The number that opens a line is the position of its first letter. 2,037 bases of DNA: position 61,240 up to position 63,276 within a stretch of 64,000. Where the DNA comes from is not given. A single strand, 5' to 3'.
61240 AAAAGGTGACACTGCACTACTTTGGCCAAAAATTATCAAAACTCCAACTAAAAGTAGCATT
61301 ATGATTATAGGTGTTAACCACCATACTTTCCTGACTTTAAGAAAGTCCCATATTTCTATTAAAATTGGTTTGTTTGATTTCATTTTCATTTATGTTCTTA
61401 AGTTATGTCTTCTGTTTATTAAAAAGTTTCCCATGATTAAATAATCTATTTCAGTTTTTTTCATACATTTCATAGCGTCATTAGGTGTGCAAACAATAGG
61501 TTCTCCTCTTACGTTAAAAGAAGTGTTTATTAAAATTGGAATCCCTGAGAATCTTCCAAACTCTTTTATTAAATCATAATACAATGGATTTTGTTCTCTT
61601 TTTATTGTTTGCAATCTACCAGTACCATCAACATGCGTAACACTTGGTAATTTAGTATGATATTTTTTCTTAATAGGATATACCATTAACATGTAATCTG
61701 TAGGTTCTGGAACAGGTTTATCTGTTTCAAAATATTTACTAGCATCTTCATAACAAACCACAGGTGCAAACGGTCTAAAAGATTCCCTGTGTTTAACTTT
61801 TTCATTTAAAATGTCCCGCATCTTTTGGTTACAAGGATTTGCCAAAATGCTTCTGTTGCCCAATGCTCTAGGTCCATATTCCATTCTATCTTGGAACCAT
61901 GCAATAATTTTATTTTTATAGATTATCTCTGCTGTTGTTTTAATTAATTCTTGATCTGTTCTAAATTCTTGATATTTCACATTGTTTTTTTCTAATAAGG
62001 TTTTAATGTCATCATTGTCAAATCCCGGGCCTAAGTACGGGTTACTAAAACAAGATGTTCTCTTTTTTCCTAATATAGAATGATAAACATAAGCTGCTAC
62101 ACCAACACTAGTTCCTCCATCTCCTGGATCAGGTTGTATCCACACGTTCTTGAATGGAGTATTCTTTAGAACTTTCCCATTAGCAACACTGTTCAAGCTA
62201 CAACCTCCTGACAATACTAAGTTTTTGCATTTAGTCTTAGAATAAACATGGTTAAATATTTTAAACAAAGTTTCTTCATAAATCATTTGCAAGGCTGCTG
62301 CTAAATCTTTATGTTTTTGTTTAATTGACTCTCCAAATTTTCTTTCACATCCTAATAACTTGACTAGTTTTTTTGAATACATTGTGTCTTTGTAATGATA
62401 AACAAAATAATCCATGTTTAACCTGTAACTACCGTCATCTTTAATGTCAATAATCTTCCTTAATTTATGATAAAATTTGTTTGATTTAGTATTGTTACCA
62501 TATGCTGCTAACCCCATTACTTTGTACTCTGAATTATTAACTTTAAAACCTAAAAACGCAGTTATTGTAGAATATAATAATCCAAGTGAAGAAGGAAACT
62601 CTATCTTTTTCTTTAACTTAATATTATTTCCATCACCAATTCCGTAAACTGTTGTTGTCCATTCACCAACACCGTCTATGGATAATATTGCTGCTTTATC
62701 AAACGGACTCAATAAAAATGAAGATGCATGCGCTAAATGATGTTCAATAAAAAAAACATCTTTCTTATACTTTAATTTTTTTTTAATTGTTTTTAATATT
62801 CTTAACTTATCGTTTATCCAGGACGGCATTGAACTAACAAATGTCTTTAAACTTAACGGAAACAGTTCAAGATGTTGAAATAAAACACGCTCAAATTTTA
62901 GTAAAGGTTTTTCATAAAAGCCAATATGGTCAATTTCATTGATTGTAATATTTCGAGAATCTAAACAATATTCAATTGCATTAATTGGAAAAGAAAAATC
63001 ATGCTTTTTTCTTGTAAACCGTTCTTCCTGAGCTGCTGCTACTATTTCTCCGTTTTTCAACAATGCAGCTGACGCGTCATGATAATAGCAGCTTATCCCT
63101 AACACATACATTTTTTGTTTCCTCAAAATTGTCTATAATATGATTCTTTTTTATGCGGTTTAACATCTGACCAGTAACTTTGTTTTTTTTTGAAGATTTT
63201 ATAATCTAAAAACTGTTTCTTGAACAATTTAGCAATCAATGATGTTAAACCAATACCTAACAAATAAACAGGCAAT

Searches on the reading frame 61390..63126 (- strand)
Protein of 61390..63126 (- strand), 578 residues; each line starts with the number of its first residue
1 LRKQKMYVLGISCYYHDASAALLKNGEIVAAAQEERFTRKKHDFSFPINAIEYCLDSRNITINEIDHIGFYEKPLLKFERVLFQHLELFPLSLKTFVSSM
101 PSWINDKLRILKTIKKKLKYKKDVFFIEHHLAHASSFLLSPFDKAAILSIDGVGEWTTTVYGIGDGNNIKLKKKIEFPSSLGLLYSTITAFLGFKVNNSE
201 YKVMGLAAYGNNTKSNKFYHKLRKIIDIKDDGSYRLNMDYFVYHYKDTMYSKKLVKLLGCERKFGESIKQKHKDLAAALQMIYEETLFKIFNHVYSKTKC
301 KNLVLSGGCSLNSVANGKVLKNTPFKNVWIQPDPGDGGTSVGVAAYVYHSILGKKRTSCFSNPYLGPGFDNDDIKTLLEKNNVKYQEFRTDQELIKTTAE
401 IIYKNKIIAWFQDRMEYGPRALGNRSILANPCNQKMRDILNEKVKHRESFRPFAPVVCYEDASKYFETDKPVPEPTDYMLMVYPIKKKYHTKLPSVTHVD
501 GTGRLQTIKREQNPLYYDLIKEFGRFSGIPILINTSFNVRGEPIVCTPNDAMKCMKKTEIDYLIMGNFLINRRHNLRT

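Call 19: search_protein_families(library=pfam, proteins=[window:61390-63126:-], max_evalue=0.00001)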
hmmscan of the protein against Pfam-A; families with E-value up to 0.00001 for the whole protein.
window:61390-63126:- (578 aa): 2 families
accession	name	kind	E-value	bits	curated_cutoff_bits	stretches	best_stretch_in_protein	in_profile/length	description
PF02543.21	Carbam_trans_N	-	2.3e-81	274.3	24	1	8-344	2-345/346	Carbamoyltransferase N-terminus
PF16861.10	Carbam_trans_C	-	1.3e-73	246.5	27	1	399-572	1-170/170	Carbamoyltransferase C-terminus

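Call 56: list_cluster_members(proteins=[window:61390-63126:-, window:58277-59983:-, window:28224-29228:+, window:9840-10994:-, window:6495-7901:-, window:32811-34109:+, window:46588-47811:+, window:39193-40440:-])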
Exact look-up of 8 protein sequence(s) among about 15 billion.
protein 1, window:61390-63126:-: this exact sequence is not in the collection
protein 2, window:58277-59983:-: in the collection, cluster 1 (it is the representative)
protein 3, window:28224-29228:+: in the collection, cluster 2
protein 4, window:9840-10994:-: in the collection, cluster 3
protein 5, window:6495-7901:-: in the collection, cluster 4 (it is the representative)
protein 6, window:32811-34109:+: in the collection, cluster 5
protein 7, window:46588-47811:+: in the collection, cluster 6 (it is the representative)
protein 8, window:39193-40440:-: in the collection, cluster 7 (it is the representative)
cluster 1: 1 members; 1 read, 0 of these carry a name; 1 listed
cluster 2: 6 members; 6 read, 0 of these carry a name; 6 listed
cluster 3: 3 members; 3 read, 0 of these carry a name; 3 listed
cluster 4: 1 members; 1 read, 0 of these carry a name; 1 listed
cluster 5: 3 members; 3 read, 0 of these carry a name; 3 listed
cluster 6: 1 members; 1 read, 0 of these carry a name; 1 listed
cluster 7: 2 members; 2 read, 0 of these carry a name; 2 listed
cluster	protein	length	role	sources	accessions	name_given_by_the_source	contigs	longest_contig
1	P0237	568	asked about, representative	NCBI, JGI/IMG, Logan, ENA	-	-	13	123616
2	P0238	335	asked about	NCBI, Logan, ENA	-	-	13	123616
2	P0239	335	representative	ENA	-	-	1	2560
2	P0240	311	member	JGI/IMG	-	-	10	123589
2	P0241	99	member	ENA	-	-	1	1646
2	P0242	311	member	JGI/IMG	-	-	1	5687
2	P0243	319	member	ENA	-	-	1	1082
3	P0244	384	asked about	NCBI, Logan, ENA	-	-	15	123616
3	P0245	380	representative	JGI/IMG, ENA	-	-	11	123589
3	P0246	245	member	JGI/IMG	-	-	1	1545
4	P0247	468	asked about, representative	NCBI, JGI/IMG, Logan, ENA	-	-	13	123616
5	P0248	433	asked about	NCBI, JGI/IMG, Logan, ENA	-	-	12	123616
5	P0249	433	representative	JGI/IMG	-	-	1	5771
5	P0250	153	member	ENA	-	-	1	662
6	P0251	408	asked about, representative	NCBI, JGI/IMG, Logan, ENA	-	-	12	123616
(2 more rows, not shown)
